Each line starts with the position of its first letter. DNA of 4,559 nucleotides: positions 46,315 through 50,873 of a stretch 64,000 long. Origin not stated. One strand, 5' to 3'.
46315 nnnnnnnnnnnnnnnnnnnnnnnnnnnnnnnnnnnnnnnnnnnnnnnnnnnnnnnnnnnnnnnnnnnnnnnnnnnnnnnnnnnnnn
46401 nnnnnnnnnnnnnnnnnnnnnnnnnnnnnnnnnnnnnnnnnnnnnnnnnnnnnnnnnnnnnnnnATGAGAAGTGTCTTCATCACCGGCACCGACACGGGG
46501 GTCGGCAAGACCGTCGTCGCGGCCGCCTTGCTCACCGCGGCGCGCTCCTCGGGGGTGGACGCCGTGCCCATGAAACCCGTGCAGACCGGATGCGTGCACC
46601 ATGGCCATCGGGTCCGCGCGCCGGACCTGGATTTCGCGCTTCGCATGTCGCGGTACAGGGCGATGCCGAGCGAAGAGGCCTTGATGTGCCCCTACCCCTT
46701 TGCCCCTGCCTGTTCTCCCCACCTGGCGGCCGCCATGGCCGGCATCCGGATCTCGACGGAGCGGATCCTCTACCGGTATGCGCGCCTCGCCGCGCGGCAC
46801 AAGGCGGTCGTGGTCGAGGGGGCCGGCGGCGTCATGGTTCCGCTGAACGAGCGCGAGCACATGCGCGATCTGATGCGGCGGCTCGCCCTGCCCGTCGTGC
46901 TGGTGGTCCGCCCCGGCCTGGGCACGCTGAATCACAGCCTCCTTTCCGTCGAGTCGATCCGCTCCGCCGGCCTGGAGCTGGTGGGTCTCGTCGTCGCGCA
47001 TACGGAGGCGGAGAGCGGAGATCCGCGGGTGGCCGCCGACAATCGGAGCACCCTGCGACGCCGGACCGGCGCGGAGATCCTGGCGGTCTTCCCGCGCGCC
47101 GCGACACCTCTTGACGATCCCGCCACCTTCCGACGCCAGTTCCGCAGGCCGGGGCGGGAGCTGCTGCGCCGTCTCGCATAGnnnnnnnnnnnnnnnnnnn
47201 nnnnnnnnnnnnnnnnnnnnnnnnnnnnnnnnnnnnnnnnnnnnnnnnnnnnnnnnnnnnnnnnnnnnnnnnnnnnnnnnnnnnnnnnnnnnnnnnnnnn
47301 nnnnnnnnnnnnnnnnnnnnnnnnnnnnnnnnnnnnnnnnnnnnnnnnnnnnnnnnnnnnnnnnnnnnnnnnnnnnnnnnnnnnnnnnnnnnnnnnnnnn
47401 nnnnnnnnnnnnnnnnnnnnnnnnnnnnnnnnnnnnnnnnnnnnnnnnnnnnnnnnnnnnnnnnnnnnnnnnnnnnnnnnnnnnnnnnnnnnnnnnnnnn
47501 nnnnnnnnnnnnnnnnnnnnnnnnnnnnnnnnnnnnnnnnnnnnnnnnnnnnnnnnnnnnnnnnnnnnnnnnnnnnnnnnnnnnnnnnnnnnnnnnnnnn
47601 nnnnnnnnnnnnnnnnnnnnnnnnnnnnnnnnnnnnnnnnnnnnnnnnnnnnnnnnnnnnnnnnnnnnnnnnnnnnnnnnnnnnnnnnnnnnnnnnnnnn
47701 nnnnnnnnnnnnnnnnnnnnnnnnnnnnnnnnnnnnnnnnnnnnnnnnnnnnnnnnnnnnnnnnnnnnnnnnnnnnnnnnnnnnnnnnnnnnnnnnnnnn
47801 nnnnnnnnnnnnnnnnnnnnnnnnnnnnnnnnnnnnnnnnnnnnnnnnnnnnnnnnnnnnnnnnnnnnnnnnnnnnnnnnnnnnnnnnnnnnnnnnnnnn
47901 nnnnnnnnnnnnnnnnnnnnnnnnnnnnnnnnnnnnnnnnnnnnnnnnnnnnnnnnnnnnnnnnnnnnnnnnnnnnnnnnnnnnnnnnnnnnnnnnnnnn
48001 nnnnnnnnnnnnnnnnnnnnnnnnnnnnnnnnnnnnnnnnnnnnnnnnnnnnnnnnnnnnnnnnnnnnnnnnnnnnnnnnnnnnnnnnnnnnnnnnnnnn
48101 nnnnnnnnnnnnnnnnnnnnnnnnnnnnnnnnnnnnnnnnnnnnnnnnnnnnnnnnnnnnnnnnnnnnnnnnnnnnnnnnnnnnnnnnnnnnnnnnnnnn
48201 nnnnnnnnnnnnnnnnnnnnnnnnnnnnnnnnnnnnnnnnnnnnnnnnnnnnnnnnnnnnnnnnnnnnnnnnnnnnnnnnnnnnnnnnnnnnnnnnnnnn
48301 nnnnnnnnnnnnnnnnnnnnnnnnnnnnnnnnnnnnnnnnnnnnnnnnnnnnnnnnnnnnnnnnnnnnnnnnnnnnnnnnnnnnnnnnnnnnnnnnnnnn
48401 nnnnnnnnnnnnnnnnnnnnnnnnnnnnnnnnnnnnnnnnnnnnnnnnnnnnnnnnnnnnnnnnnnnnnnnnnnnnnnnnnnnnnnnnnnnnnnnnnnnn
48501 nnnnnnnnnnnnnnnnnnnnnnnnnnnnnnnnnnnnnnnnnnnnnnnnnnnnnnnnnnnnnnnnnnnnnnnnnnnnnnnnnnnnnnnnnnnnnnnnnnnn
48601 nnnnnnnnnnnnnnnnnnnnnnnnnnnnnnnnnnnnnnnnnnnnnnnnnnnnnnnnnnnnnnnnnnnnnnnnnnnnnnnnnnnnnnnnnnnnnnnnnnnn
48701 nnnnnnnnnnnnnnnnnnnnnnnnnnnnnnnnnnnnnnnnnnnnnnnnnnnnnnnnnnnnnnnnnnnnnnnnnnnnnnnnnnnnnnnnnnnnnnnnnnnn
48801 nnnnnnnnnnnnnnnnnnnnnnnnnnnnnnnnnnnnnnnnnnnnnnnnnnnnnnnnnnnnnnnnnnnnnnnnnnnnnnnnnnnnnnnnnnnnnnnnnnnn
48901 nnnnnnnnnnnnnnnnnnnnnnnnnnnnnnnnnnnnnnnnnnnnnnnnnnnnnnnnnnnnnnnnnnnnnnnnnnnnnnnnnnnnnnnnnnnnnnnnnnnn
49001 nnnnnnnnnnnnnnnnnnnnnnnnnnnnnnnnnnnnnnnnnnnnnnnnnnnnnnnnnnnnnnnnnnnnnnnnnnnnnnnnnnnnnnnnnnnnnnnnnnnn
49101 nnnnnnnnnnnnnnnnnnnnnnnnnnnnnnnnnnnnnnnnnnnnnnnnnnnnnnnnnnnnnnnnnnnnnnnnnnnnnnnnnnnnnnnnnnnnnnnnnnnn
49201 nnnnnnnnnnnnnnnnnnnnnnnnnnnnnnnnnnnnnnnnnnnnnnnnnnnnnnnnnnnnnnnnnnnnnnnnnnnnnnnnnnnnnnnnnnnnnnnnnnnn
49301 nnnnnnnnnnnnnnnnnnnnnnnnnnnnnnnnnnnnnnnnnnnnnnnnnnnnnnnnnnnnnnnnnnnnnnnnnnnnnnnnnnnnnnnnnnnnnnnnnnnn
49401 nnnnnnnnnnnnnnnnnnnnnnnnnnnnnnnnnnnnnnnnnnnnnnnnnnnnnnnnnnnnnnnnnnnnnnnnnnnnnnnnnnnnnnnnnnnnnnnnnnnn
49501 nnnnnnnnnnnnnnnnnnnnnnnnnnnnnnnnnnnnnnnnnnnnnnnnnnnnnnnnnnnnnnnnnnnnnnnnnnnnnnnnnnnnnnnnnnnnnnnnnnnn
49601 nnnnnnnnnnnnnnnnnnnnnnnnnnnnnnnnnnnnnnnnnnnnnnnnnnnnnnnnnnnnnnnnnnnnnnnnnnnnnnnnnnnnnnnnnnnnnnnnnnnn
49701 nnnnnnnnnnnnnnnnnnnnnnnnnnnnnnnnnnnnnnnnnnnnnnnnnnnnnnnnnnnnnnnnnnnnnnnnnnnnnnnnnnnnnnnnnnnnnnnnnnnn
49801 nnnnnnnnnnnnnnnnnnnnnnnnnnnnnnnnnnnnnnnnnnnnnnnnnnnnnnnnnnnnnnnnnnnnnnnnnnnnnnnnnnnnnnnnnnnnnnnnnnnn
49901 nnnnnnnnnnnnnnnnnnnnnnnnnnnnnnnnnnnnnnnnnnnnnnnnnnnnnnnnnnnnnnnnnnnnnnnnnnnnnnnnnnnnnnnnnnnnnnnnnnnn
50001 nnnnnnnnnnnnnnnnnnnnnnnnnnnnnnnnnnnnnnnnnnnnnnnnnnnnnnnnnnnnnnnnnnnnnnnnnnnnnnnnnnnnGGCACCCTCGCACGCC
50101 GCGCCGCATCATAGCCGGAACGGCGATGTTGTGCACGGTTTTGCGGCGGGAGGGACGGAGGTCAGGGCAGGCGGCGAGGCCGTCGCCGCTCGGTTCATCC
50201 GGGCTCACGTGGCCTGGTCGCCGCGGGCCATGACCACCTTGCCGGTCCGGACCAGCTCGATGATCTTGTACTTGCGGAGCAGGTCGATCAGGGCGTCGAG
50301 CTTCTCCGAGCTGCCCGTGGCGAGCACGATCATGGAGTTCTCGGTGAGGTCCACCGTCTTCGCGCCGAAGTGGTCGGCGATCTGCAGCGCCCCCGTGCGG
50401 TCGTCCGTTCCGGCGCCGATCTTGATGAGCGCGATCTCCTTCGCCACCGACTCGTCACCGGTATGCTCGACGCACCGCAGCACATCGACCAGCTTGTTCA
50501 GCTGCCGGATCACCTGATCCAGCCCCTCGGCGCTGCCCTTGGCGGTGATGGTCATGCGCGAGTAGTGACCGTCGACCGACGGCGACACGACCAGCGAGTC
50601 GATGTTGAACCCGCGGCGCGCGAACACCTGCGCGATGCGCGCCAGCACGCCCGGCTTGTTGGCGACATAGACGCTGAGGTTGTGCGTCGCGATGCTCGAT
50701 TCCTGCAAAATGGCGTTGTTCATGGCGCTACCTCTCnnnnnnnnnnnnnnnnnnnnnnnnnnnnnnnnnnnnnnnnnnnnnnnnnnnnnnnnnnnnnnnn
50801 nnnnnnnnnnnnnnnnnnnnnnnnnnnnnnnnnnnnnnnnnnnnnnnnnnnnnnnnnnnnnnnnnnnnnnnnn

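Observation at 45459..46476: Two paralogous ribbon-helix-helix ORFs bracketed by 77-bp imperfect direct repeats, one repeat duplicating the bioD start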

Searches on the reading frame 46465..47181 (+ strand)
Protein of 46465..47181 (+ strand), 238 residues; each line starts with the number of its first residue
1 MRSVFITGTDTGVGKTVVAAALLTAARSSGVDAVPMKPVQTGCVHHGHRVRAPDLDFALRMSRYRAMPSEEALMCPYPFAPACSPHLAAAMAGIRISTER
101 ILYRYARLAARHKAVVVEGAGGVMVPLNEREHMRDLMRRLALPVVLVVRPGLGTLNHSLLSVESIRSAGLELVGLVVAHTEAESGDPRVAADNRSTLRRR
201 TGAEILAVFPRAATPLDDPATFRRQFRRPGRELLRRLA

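Call 5: search_protein_families(library=pfam, max_evalue=1, proteins=[window:46465-47181:+])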
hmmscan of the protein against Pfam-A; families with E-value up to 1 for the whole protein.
window:46465-47181:+ (238 aa): 8 families
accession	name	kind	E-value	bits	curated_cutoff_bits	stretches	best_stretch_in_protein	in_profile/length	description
PF13500.12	AAA_26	-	5.7e-44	150.8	27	1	2-211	1-190/198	AAA domain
PF01656.29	CbiA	-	2.8e-06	27.7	25.4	1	4-142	1-54/125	CobQ/CobB/MinD/ParA nucleotide binding domain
PF07755.17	DUF1611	-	1.1e-05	25.4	25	1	2-50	13-61/201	Domain of unknown function (DUF1611_C) P-loop domain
PF13191.12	AAA_16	-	0.0048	17.8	32.6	1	2-70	25-85/167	AAA ATPase domain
PF17763.6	Asparaginase_C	-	0.035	14.5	34.6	1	108-158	20-69/114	Glutaminase/Asparaginase C-terminal domain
PF20720.3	nSTAND3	-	0.042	14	27.2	1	3-37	19-52/155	Novel STAND NTPase 3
PF13671.12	AAA_33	-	0.14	12.9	27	0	98-148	55-103/143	AAA domain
PF10412.15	TrwB_AAD_bind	-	0.15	11.3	20.5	1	3-34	17-47/387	Type IV secretion-system coupling protein DNA-binding domain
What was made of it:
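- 46465..47181 (+): bioD (dethiobiotin synthase), native and intact. It differs from the sister-strain proteins by only 3-7 residues. Pfam AAA_26 E = 5.7e-44 (call 5).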

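Call 9: find_encoding_contigs(protein=window:46465-47181:+, flank=10000, max_places=10)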
Protein window:46465-47181:+ (238 aa): 13 contigs read that carry it; 7 places shown.
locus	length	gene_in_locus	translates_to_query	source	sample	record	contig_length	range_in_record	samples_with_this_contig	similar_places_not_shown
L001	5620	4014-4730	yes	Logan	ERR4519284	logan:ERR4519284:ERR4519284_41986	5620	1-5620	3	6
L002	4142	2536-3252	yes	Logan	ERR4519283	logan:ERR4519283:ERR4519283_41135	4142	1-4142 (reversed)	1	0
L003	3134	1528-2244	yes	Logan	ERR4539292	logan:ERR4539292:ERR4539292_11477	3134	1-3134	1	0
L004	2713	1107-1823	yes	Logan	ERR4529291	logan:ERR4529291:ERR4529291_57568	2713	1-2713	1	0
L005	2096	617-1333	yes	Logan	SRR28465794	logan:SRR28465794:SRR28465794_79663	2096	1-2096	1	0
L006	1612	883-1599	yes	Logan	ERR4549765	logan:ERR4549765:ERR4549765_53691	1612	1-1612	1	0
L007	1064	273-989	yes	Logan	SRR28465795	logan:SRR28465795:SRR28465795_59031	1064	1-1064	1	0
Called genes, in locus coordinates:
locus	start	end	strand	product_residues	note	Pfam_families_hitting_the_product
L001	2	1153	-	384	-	?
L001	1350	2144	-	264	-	PF01887:SAM_HAT_N, PF20257:SAM_HAT_C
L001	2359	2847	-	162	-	PF04140:ICMT (faint), PF04191:PEMT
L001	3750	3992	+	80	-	-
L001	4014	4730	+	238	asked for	PF01656:CbiA (weak), PF07755:DUF1611 (faint), PF13500:AAA_26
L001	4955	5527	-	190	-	PF13637:Ank_4 (faint), PF13857:Ank_5, PF00023:Ank (weak)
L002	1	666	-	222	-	?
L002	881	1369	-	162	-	PF04140:ICMT (faint), PF04191:PEMT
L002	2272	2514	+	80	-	-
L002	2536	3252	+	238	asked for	PF01656:CbiA (weak), PF07755:DUF1611 (faint), PF13500:AAA_26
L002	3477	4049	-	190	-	PF13637:Ank_4 (faint), PF13857:Ank_5, PF00023:Ank (weak)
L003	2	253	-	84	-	?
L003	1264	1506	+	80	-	-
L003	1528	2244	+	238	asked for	PF01656:CbiA (weak), PF07755:DUF1611 (faint), PF13500:AAA_26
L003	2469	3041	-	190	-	PF13637:Ank_4 (faint), PF13857:Ank_5, PF00023:Ank (weak)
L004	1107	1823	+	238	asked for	PF01656:CbiA (weak), PF07755:DUF1611 (faint), PF13500:AAA_26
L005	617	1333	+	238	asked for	PF01656:CbiA (weak), PF07755:DUF1611 (faint), PF13500:AAA_26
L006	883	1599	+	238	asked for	PF01656:CbiA (weak), PF07755:DUF1611 (faint), PF13500:AAA_26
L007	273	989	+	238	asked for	PF01656:CbiA (weak), PF07755:DUF1611 (faint), PF13500:AAA_26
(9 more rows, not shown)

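Call 11: find_related_loci(query=window:46465-47181:+, collection=genome_contigs, flank=6000)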
Query window:46465-47181:+ (238 aa) in genome_contigs; peptide patterns used: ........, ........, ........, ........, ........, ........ (x = any residue, [..] = any of these).
600 stretches matched a pattern (row limit reached: there are more); 22 encode a relative of the query (tblastn E <= 1e-3); 22 distinct loci.
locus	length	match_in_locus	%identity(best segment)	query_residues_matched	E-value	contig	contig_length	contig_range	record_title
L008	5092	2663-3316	54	3-221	3e-64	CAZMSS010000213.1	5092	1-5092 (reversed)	MAG TPA_asm: uncultured Verrucomicrobiota bacterium isolate binchicken_co2_359 genome assembly, contig: NODE_17723_lengt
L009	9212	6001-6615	51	2-207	1e-60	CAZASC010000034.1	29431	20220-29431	MAG TPA_asm: uncultured Victivallales bacterium isolate binchicken_co3_499 genome assembly, contig: NODE_4823_length_294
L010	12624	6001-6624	53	2-210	2e-59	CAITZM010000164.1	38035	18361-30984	MAG: uncultured Lentisphaerae bacterium isolate LJ_bin-4696 genome assembly, contig: bin-4696:164/191, whole genome shot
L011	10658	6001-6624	53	2-210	2e-59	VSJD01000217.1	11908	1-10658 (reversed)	MAG: Kiritimatiellaeota bacterium isolate MMG_102_bin48 contig00073.10, whole genome shotgun sequence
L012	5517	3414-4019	51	3-198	1e-59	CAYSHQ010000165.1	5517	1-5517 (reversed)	MAG TPA_asm: uncultured Lentisphaerales bacterium isolate SRP272421_co4_402 genome assembly, contig: NODE_53420_length_5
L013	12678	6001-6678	52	4-227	7e-58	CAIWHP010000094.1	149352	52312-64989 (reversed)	MAG: uncultured Lentisphaerae bacterium isolate Loclat_bin-07389 genome assembly, contig: bin-07389:094/280, whole genom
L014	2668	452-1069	51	5-210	3e-56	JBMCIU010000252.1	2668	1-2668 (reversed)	MAG: Verrucomicrobiota bacterium isolate D1M01_61 NODE_61670_length_2668_cov_5.761959, whole genome shotgun sequence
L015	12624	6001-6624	52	2-210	4e-56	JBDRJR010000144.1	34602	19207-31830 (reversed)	MAG: Verrucomicrobiota bacterium isolate MEGAHIT-group-1.662 k141_13129403, whole genome shotgun sequence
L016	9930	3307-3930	50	2-210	2e-55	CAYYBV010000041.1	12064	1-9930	MAG TPA_asm: uncultured Verrucomicrobiota bacterium isolate SRP263991_co4_99 genome assembly, contig: NODE_8225_length_1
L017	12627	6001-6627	49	2-210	2e-55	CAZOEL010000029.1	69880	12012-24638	MAG TPA_asm: uncultured Syntrophobacteraceae bacterium isolate binchicken_co269_257 genome assembly, contig: NODE_353_le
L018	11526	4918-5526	55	3-206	2e-54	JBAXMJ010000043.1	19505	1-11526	MAG: bacterium isolate ELA450 MAG450_43, whole genome shotgun sequence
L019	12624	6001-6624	51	2-210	3e-54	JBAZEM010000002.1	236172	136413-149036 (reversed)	MAG: Kiritimatiellia bacterium isolate SO_2017_LW3_126 NODE_56_length_236172_cov_7.478421_LW162_2017, whole genome shotg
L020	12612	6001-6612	54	3-207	2e-53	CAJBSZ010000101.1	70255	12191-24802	uncultured bacterium isolate Loc090907-8m_bin-482 genome assembly, contig: bin-482:101/559, whole genome shotgun sequenc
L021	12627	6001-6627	50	4-213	8e-54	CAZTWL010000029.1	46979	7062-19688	MAG TPA_asm: uncultured Verrucomicrobiota bacterium isolate SRP192927_co3_754 genome assembly, contig: NODE_1270_length_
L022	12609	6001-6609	53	3-206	1e-52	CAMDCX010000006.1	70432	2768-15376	MAG: PVC group bacterium isolate MiH-14oct19-100 genome assembly, contig: MiH-14oct19-C533, whole genome shotgun sequenc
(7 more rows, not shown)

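Call 18: find_homologous_proteins(query=window:46465-47181:+, max_evalue=1e-40)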
Query window:46465-47181:+ (238 aa): 941 proteins with E <= 1e-40 among 8000 candidates; the best 120 are listed.
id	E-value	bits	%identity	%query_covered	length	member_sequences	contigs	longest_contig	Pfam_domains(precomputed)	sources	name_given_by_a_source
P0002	5.4e-148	509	100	100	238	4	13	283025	PF07755.18,PF01656.30,PF13500.13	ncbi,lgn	-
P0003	9.6e-77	276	60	100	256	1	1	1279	PF07755.18,PF01656.30,PF13500.13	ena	-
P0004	1.2e-69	252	60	88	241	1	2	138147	PF01656.30,PF13500.13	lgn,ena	-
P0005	7.6e-68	246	57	98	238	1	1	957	PF07755.18,PF13500.13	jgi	jgi:dethiobiotin synthase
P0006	4.0e-67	244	59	86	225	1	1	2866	PF01656.30,PF13500.13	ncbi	-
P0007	5.4e-65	237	60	87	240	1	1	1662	PF01656.30,PF13500.13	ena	-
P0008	1.1e-64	236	57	88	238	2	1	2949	PF07755.18,PF01656.30,PF13500.13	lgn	-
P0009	1.3e-64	236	57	88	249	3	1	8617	PF01656.30,PF13500.13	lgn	-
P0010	1.4e-64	236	53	98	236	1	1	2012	PF01656.30,PF13500.13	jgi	jgi:dethiobiotin synthase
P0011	1.9e-64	235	55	88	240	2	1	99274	PF01656.30,PF13500.13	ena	-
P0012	2.4e-64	235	54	98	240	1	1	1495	PF07755.18,PF01656.30,PF13500.13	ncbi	-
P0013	8.7e-64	233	53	93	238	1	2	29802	PF01656.30,PF13500.13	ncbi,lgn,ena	-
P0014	1.6e-63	232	53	100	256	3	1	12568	PF01656.30,PF13500.13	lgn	-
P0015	1.6e-63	232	54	88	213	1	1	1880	PF01656.30,PF13500.13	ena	-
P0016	1.8e-63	232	54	88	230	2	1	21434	PF01656.30,PF13500.13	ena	-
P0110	8.2e-58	214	48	95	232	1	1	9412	PF07755.18,PF01656.30,PF13500.13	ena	-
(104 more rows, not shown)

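Call 19: list_cluster_members(proteins=[P0002, P0001])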
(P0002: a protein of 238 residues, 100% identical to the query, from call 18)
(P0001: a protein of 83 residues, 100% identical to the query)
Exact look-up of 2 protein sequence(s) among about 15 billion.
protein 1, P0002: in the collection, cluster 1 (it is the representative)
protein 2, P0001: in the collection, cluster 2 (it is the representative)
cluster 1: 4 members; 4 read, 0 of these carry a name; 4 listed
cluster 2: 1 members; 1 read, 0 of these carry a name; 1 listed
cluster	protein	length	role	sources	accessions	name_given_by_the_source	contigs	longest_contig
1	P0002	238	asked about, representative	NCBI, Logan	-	-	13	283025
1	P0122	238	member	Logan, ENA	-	-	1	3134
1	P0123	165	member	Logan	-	-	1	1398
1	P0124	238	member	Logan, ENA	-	-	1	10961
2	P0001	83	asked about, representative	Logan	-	-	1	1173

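Call 20: find_encoding_contigs(protein=P0124, flank=10000, max_places=5)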
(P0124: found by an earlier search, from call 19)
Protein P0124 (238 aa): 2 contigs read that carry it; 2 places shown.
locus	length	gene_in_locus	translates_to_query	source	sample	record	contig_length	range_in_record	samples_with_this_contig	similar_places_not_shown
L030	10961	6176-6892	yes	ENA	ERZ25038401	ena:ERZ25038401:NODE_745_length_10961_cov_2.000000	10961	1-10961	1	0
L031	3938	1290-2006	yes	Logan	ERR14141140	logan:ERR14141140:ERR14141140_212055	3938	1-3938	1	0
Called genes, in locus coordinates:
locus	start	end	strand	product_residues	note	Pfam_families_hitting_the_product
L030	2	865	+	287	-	?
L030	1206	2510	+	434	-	-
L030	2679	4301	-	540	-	PF00342:PGI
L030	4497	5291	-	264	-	PF01887:SAM_HAT_N, PF20257:SAM_HAT_C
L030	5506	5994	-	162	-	PF04140:ICMT (faint), PF04191:PEMT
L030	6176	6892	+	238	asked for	PF01656:CbiA (weak), PF07755:DUF1611 (faint), PF13500:AAA_26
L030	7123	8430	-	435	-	-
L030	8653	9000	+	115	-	PF20586:DUF6788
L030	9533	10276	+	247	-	PF02596:DUF169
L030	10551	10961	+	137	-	?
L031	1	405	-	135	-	?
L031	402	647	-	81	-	-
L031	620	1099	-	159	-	PF04140:ICMT (faint), PF04191:PEMT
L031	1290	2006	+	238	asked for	PF01656:CbiA (weak), PF07755:DUF1611 (faint), PF13500:AAA_26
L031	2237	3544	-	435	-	-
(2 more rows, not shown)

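Call 21: find_encoding_contigs(protein=P0122, flank=10000, max_places=5)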
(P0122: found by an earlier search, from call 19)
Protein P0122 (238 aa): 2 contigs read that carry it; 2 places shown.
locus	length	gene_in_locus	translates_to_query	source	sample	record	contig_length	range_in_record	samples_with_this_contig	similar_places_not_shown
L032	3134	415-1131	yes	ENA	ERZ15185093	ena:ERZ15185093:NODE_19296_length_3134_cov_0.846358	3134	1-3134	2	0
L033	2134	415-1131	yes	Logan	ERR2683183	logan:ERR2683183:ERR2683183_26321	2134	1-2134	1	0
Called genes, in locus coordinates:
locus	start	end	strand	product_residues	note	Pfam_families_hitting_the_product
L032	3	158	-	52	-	?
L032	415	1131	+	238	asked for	PF01656:CbiA (weak), PF07755:DUF1611 (faint), PF13500:AAA_26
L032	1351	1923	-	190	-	PF13637:Ank_4 (faint), PF13857:Ank_5, PF00023:Ank (weak)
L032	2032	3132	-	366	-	?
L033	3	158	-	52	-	?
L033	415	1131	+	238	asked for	PF01656:CbiA (weak), PF07755:DUF1611 (faint), PF13500:AAA_26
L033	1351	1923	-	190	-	PF13637:Ank_4 (faint), PF13857:Ank_5, PF00023:Ank (weak)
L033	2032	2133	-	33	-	?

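Call 91: find_encoding_contigs(protein=P0008, flank=3000, max_places=3)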
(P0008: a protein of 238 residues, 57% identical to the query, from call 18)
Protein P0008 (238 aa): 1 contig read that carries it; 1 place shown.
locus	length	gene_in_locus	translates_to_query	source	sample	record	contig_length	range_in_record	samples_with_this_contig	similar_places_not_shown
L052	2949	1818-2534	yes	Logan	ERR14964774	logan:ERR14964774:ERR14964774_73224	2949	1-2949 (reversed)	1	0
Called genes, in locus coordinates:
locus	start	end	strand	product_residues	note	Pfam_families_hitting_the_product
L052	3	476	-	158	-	?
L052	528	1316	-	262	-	PF01887:SAM_HAT_N, PF20257:SAM_HAT_C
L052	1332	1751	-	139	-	PF04140:ICMT (weak), PF04191:PEMT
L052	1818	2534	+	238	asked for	PF01656:CbiA, PF07755:DUF1611 (weak), PF13500:AAA_26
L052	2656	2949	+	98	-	?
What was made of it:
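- Tried and rejected: The useful comparisons came from members of the 90% protein cluster (calls 19-21) and from P0008 (call 91).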

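Call 92: find_encoding_contigs(protein=P0110, flank=3000, max_places=3)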
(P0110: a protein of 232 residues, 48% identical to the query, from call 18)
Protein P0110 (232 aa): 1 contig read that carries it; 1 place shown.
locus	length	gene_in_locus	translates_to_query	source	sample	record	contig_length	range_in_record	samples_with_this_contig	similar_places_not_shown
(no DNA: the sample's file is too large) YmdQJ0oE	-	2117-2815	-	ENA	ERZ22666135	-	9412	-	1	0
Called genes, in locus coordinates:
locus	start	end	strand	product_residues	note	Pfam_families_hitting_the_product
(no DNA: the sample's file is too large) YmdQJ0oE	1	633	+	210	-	?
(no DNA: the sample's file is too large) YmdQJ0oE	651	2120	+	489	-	PF12697:Abhydrolase_6, PF00561:Abhydrolase_1, PF12146:Hydrolase_4, PF05401:NodS, PF13489:Methyltransf_23, PF08241:Methyltransf_11, PF08242:Methyltransf_12, PF13649:Methyltransf_25, +3 more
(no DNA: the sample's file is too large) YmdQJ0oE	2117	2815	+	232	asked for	PF01656:CbiA, PF07755:DUF1611 (weak), PF13500:AAA_26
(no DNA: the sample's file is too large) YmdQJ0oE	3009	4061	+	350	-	PF21016:RlmN_N, PF04055:Radical_SAM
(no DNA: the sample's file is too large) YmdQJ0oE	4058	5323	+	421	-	PF00202:Aminotran_3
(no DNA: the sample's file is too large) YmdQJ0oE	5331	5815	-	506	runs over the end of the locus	PF13231:PMT_2 (weak)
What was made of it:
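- Tried and rejected: No DNA was available (call 92).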

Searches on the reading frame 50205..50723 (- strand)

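Call 65: search_protein_families(library=pfam, max_evalue=0.000001, proteins=[window:50205-50723:-])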
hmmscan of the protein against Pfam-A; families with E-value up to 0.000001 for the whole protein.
window:50205-50723:- (172 aa): 5 families
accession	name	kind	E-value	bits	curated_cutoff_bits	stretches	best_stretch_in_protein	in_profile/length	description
PF10369.15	ALS_ss_C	-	3.3e-26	91.6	23.2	1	95-168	1-74/74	Small subunit of acetolactate synthase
PF22629.2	ACT_AHAS_ss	-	7.1e-25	87.4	27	1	16-83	1-67/67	AHAS small subunit-like ACT domain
PF13710.12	ACT_5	-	7.1e-18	64.6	27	1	23-84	2-62/62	ACT domain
PF01842.31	ACT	-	4.5e-17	61.9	27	1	14-79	1-65/66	ACT domain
PF13291.12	ACT_4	-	2.3e-07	31.8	27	0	15-83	8-77/80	ACT domain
